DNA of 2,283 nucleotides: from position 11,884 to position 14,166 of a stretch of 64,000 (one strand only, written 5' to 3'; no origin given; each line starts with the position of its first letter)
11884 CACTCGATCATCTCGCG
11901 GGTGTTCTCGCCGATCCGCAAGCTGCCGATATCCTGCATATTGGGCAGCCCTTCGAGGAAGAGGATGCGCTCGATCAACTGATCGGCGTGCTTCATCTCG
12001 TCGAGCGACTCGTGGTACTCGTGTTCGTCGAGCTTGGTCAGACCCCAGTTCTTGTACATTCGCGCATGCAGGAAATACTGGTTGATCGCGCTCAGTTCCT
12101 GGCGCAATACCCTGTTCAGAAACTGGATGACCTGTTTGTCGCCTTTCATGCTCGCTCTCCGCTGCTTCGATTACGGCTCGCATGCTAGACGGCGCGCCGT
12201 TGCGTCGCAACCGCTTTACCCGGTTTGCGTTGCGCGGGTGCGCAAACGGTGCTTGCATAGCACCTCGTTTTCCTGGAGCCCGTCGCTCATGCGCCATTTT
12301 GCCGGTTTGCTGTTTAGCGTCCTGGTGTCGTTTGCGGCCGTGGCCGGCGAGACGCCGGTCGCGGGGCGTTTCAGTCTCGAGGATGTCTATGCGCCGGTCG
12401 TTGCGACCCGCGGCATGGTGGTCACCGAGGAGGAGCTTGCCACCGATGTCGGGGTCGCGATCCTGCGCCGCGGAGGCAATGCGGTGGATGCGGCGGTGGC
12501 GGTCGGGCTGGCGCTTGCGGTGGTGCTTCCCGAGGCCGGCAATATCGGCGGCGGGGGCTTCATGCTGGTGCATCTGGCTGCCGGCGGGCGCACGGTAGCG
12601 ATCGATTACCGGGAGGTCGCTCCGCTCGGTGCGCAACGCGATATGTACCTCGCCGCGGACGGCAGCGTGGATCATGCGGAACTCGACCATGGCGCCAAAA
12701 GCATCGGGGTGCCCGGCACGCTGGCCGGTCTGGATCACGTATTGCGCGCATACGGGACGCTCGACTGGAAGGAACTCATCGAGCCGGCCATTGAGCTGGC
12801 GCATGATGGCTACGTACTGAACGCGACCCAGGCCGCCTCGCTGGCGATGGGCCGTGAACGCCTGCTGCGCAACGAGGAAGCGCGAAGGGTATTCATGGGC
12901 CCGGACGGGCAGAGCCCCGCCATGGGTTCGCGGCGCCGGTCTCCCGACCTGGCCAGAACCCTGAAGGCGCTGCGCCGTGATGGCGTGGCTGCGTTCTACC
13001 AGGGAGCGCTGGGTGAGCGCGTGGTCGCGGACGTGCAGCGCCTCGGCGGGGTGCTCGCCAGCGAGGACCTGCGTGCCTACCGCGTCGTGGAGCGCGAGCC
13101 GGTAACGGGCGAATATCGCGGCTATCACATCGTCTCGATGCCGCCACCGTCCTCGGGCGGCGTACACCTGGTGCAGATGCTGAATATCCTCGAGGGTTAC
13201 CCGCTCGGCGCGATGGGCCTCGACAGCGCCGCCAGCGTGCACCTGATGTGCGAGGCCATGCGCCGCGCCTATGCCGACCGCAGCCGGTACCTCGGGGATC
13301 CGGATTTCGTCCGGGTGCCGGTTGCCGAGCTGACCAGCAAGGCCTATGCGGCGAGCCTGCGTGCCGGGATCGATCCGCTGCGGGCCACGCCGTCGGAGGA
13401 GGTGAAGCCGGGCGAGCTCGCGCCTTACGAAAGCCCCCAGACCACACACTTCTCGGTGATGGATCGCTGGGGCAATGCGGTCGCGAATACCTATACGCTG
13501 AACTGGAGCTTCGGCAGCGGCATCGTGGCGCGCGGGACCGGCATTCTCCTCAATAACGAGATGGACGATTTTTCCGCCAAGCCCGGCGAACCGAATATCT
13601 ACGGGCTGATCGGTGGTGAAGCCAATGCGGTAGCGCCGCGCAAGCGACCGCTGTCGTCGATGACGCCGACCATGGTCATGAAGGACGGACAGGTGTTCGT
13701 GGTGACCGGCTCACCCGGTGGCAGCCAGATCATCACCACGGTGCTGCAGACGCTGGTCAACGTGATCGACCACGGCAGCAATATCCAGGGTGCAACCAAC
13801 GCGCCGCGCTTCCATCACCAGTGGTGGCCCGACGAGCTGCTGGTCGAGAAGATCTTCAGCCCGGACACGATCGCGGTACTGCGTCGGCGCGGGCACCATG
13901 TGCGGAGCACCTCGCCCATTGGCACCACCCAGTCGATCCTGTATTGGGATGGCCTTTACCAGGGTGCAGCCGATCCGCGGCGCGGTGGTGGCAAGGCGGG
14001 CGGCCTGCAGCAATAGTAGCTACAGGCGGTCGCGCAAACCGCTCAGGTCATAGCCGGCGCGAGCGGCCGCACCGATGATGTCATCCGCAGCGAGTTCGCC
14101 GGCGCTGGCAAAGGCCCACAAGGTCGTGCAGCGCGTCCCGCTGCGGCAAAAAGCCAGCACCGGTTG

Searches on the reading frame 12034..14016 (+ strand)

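Call 66: search_protein_families(library=pfam, proteins=[window:12034-14016:+], max_evalue=0.00001)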
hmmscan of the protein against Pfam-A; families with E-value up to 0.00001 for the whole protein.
window:12034-14016:+ (660 aa): 1 family
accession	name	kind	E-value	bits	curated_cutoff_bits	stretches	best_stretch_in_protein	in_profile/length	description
PF01019.26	G_glu_transpept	-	7.1e-182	606.2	27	1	142-652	2-512/512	Gamma-glutamyltranspeptidase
